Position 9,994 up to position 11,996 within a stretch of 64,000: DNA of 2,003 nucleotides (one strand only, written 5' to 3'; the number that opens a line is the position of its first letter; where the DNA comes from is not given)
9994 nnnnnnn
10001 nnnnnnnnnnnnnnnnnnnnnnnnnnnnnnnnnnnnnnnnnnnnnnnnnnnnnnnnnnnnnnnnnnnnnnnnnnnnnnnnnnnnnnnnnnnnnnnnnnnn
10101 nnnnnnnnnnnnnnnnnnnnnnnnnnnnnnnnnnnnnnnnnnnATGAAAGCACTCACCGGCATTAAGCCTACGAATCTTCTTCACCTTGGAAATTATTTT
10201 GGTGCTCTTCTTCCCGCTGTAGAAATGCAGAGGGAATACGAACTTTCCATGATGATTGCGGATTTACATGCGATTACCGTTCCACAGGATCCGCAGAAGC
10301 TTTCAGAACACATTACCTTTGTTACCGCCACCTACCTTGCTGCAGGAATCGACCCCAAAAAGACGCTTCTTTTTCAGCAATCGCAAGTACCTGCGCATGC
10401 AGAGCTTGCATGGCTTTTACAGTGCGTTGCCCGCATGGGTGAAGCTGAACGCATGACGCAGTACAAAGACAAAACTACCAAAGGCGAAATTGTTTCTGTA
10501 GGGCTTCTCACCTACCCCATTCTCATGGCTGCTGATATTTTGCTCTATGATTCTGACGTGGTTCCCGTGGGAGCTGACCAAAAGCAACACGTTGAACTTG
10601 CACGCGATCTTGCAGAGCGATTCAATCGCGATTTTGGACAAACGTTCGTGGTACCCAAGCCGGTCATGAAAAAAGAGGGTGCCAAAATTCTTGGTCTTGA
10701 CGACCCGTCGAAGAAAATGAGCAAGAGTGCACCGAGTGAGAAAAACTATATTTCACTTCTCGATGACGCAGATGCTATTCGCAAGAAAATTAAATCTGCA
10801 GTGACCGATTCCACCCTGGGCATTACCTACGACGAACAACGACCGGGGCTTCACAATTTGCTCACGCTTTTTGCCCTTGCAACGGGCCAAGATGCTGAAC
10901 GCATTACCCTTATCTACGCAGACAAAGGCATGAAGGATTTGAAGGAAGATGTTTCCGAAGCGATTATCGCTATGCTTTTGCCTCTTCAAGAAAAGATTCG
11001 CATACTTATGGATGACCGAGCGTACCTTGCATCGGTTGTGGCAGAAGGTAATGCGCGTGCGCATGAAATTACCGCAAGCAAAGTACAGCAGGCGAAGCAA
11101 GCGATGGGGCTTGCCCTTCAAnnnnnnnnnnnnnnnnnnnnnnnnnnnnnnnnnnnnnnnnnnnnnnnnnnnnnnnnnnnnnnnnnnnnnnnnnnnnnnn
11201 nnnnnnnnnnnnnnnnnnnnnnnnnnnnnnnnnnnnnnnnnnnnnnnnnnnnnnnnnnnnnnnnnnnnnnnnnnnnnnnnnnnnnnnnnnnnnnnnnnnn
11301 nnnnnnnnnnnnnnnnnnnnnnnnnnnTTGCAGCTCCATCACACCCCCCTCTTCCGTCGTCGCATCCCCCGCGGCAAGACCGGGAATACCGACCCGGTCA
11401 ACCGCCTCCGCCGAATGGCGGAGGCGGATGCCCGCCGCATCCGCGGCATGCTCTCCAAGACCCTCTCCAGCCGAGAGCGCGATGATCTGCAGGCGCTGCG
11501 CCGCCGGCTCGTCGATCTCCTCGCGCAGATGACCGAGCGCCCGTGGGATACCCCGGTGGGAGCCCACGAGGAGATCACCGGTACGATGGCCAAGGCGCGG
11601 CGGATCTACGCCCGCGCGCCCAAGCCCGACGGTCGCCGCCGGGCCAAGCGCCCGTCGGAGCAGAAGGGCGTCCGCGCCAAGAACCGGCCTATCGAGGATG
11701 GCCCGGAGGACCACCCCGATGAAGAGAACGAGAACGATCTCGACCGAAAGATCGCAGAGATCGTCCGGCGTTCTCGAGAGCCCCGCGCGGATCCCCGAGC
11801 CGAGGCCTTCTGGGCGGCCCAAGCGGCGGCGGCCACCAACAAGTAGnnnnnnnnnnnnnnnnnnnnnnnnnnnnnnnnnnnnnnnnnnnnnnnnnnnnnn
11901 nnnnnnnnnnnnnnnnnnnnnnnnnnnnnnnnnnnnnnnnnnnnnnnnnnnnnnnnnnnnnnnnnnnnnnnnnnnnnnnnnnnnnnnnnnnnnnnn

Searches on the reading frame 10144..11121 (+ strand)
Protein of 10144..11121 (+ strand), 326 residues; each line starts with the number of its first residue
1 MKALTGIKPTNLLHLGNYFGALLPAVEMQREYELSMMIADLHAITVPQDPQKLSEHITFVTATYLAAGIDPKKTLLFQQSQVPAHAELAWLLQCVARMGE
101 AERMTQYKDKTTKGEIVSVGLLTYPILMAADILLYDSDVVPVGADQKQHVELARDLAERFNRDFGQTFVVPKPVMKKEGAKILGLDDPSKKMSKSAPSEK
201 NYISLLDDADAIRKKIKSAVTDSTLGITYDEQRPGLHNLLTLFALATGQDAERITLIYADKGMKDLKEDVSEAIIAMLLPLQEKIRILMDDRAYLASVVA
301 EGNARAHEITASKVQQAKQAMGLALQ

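Call 28: find_encoding_contigs(protein=window:10144-11121:+, flank=10000, max_places=10)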
Protein window:10144-11121:+ (326 aa): 5 contigs read that carry it; 3 places shown.
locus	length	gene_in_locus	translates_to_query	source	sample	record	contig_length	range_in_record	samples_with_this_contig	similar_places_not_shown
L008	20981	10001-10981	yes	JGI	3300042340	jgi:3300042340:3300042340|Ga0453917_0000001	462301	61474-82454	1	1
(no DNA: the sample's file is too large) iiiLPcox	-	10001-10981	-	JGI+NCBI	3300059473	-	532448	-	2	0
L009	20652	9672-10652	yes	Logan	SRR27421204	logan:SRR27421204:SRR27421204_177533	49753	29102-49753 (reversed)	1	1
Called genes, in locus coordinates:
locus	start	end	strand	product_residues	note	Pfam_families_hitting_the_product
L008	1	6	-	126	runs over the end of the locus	-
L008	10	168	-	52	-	-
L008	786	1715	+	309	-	PF01479:S4, PF00849:PseudoU_synth_2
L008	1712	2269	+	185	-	PF02224:Cytidylate_kin (faint), PF13189:Cytidylate_kin2, PF13207:AAA_17, PF13238:AAA_18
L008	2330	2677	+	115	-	PF01245:Ribosomal_L19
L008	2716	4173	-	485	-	PF18895:T4SS_pilin (weak)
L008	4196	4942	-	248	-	PF13462:Thioredoxin_4, PF01323:DSBA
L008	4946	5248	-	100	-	-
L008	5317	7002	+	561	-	PF00496:SBP_bac_5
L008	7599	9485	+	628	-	PF00753:Lactamase_B, PF12706:Lactamase_B_2, PF22505:RNase_J_b_CASP, PF17770:RNase_J_C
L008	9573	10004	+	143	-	PF13366:PDDEXK_3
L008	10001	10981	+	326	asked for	PF00579:tRNA-synt_1b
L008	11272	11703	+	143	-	-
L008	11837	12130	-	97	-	-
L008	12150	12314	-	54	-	-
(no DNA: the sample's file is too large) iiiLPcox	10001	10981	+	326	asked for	PF00579:tRNA-synt_1b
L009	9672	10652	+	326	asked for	PF00579:tRNA-synt_1b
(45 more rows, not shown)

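Call 56: list_cluster_members(proteins=[window:10144-11121:+, window:11980-12270:-, window:55483-56607:-, window:56657-57304:-, window:60777-60995:+, window:9716-10144:+])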
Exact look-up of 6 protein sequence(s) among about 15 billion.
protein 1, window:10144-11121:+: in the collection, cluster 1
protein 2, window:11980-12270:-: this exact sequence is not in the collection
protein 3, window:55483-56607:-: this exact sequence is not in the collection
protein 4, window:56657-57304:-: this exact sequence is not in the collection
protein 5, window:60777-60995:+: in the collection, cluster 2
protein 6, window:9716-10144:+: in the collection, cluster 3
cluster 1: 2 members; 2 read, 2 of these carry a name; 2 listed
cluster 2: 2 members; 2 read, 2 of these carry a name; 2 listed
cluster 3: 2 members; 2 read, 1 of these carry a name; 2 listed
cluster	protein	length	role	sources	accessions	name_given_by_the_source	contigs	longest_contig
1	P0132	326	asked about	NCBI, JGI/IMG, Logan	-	tryptophanyl-tRNA synthetase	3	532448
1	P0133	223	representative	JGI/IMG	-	tryptophanyl-tRNA synthetase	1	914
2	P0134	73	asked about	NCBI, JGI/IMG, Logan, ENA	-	hypothetical protein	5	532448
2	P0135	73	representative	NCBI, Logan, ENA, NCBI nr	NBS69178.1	hypothetical protein EBT31_09745 [bacterium] | hypothetical protein [bacterium]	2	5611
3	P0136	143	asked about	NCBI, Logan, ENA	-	-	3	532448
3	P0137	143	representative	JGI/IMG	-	GxxExxY protein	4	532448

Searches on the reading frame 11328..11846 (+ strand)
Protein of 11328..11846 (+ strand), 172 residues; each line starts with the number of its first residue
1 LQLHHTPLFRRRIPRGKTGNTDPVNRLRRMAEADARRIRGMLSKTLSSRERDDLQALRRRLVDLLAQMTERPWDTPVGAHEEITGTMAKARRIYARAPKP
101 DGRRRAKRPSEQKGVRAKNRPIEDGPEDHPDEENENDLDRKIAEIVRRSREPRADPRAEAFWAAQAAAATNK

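Call 29: list_cluster_members(proteins=[P0001, P0002, window:11328-11843:+, window:58511-60763:+])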
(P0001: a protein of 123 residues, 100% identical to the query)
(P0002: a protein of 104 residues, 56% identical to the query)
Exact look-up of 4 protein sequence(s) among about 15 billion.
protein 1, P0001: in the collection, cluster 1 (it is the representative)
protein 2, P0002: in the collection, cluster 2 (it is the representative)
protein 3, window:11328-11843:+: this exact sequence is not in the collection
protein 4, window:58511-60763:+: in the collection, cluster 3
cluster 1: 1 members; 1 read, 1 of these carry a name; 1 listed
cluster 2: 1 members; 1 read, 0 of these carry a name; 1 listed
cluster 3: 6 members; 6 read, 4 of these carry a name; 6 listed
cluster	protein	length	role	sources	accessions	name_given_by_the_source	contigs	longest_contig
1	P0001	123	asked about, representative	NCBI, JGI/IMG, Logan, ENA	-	CheY-like chemotaxis protein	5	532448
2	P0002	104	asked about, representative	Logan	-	-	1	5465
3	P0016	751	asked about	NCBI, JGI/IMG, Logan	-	hypothetical protein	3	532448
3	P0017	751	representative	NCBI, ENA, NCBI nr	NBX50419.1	lamin tail domain-containing protein [bacterium]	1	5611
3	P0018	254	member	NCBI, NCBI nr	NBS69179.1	hypothetical protein EBT31_09750 [bacterium] | hypothetical protein [bacterium]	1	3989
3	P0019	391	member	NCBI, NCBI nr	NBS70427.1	lamin tail domain-containing protein, partial [bacterium] | lamin tail domain-containing protein [bacterium]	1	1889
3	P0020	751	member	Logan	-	-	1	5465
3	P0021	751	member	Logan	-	-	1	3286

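Call 64: search_protein_families(library=pfam, proteins=[window:11415-11846:+], max_evalue=0.001)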
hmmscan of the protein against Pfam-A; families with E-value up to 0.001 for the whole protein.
window:11415-11846:+ (143 aa): 0 families

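Call 77: search_dna_similar(query=window:11328-11846:+, collection=phages, mode=protein, max_evalue=0.001, max_rows=10)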
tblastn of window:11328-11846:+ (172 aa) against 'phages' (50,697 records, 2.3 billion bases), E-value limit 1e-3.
No match.
